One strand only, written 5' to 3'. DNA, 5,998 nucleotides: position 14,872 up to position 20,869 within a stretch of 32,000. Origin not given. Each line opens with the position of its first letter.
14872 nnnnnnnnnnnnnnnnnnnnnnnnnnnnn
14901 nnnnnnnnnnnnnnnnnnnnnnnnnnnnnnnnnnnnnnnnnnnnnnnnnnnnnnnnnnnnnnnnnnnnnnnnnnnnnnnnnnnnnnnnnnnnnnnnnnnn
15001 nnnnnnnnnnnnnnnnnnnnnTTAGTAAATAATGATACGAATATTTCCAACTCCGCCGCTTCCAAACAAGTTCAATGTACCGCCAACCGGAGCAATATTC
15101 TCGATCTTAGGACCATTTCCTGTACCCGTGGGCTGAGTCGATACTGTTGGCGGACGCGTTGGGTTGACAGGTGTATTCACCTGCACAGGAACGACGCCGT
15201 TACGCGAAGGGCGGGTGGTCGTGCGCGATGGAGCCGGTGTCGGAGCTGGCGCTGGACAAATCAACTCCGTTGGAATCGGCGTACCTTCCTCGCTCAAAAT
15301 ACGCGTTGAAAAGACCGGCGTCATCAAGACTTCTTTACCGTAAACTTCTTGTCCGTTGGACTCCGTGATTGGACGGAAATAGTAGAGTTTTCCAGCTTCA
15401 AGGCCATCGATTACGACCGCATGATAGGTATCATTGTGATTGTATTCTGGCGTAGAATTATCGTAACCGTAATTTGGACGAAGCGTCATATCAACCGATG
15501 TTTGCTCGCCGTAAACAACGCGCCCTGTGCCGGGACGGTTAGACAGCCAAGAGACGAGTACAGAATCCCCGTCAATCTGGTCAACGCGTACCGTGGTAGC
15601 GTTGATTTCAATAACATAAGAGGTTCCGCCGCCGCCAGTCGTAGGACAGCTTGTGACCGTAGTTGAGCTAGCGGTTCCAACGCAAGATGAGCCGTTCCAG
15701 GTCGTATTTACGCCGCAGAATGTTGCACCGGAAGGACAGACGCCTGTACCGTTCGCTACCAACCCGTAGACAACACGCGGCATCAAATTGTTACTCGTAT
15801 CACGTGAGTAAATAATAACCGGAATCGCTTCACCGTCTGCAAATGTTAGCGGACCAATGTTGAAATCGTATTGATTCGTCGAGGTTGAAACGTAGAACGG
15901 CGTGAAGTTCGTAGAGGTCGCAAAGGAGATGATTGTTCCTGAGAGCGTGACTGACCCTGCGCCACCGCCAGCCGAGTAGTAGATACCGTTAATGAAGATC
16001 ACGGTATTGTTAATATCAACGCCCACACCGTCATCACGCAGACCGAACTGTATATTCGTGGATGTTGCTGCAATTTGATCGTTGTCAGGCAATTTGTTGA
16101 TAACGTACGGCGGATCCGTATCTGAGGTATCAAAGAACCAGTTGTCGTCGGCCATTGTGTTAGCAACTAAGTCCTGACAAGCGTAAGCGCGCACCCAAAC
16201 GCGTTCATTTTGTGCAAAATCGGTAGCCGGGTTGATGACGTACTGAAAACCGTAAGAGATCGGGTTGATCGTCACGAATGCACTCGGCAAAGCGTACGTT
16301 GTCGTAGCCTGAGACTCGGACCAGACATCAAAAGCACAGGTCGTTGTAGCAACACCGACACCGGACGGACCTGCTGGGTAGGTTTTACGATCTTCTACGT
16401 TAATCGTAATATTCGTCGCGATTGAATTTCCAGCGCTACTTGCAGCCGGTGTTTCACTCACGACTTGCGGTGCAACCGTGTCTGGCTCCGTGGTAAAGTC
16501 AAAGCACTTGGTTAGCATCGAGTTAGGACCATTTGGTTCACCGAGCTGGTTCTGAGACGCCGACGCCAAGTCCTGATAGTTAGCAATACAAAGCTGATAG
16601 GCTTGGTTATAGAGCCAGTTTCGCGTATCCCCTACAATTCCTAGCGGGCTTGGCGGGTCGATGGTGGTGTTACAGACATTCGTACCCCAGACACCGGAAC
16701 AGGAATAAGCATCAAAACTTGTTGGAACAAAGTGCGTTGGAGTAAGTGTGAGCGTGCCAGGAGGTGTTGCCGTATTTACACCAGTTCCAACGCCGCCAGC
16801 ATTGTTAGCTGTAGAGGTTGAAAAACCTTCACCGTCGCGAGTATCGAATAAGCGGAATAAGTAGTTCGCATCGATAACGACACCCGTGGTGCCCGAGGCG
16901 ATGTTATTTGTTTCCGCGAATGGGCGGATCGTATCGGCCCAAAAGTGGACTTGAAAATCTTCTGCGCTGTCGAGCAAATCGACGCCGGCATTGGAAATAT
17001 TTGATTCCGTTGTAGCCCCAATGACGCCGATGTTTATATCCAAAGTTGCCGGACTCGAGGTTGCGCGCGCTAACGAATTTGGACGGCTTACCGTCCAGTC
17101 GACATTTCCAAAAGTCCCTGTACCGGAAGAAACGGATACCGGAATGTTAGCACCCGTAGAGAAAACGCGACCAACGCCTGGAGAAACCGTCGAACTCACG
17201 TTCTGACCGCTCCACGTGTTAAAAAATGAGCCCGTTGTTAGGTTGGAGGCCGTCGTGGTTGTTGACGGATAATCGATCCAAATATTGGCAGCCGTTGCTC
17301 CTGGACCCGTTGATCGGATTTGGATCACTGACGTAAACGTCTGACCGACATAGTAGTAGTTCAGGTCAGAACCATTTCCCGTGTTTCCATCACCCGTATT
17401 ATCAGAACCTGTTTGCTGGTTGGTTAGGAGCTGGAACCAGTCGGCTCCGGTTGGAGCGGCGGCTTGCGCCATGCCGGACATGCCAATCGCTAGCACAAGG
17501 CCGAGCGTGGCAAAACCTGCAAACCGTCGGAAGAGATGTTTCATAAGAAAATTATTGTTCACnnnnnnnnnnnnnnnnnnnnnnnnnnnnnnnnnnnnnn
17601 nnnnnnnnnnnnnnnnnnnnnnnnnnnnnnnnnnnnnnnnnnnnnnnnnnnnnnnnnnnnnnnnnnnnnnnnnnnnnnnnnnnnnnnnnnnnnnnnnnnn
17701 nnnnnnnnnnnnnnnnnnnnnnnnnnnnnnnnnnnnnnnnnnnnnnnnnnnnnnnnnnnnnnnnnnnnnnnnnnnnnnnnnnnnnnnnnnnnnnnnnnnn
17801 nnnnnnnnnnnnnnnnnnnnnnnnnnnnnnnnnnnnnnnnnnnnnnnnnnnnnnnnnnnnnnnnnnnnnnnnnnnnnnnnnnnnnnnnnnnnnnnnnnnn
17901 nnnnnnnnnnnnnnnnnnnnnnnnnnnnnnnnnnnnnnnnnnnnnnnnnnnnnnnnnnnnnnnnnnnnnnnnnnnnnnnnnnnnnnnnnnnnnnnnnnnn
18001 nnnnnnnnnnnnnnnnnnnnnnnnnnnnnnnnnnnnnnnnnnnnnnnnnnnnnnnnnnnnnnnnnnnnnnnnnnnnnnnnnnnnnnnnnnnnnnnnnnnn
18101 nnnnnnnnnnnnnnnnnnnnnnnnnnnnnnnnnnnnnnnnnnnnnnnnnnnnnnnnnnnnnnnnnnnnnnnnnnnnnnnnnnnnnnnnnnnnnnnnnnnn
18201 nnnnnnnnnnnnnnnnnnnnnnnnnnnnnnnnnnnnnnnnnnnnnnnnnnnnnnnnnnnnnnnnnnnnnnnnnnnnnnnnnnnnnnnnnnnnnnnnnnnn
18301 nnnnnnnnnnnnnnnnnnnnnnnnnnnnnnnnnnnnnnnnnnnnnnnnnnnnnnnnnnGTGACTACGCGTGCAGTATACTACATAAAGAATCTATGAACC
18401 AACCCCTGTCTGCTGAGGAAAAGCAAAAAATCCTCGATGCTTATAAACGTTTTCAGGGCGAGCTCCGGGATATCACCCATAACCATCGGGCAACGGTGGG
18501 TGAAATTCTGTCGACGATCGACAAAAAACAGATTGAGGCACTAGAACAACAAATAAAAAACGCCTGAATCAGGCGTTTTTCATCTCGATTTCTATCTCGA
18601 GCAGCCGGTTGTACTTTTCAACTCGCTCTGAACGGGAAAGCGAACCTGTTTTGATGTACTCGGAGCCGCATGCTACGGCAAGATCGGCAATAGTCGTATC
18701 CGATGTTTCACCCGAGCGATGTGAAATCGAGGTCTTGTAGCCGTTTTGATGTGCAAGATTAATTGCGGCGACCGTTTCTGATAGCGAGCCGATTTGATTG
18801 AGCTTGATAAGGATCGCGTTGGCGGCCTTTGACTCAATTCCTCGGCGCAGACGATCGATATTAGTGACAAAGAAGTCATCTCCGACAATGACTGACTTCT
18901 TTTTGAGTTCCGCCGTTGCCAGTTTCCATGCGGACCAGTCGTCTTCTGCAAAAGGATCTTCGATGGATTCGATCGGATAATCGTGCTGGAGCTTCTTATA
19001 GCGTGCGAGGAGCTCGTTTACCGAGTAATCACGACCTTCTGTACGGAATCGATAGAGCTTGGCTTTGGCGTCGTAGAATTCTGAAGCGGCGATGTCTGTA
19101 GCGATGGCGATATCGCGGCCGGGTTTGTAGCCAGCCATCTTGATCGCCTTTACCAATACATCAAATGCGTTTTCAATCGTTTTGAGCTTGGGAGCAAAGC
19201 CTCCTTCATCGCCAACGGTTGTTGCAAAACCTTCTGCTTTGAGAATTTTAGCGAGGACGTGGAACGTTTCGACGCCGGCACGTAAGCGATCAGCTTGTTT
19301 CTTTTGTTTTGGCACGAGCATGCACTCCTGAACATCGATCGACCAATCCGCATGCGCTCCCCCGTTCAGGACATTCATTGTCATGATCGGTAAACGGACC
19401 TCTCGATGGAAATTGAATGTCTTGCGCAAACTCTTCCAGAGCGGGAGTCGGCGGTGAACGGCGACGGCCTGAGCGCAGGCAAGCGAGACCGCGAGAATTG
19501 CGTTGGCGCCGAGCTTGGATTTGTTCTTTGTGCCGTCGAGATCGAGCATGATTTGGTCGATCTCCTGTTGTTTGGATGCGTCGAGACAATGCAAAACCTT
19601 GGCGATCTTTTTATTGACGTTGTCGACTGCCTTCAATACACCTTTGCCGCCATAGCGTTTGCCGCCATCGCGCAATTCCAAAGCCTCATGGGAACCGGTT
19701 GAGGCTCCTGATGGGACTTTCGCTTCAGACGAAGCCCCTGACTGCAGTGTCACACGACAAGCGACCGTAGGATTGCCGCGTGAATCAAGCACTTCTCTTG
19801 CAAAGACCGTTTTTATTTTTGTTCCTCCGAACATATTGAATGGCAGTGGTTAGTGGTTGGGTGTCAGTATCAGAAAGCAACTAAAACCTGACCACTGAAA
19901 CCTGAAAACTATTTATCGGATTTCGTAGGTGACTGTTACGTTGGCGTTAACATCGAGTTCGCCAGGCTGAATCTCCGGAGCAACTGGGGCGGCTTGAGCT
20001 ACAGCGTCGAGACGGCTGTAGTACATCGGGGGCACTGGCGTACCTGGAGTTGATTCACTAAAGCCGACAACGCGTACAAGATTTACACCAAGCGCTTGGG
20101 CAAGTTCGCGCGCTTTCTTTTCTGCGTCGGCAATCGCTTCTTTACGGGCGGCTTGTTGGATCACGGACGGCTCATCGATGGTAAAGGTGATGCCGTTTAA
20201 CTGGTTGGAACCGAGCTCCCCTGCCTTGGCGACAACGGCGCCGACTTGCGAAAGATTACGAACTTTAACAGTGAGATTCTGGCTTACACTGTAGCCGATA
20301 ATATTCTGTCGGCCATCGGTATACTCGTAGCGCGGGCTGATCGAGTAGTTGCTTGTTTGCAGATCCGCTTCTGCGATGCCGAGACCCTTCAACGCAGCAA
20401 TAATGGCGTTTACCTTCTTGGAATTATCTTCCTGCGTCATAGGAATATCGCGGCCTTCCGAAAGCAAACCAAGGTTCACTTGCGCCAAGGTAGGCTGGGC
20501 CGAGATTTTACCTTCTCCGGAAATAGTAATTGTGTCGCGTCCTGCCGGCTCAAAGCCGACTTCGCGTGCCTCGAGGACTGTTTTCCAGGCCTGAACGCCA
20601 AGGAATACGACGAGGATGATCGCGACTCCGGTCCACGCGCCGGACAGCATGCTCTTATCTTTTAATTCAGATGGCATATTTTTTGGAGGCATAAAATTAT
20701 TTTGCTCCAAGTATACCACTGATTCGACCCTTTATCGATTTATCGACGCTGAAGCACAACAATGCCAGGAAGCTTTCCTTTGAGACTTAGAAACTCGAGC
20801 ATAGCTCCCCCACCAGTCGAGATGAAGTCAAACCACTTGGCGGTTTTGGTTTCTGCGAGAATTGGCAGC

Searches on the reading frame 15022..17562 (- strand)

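Call 32: search_protein_families(library=pfam, proteins=[window:15022-17562:-])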
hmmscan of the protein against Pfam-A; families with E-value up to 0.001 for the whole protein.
window:15022-17562:- (846 aa): 1 family
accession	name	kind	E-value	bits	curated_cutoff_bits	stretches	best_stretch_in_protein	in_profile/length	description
PF16656.11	Pur_ac_phosph_N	-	2e-05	25.5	30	1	661-736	9-83/93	Purple acid Phosphatase, N-terminal domain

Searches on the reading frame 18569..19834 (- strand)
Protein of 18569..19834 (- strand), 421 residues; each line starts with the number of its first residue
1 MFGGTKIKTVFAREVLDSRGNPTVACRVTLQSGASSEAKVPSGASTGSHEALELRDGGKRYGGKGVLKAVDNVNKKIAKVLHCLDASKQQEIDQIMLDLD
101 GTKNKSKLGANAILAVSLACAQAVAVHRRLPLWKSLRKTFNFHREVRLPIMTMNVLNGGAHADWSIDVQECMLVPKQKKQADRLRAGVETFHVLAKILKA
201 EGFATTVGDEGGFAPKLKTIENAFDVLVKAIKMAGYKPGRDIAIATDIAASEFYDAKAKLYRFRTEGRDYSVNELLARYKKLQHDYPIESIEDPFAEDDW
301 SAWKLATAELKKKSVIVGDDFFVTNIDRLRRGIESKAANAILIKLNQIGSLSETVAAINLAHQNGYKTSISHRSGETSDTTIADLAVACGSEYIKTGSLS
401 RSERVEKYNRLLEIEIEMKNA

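Call 18: find_encoding_contigs(protein=window:18569-19834:-, flank=4000, max_places=10)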
Protein window:18569-19834:- (421 aa): no gene with exactly this product is on record in the collection.

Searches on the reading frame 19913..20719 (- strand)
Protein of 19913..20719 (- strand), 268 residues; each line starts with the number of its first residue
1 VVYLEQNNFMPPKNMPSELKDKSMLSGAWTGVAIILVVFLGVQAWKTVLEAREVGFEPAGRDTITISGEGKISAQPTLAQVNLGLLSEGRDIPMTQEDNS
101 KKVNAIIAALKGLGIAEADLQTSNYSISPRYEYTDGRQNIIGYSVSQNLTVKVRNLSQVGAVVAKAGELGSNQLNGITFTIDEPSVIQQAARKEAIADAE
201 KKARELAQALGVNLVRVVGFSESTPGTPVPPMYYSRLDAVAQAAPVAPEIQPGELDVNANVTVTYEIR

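Call 41: search_protein_families(library=ncbifam, proteins=[window:19913-20719:-])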
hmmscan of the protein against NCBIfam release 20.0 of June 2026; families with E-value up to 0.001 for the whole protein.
window:19913-20719:- (268 aa): 1 family
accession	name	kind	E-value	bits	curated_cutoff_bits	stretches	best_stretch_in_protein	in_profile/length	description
NF008299.0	PRK11087.1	equivalog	4.1e-30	104.9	249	1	36-267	8-236/238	oxidative stress defense protein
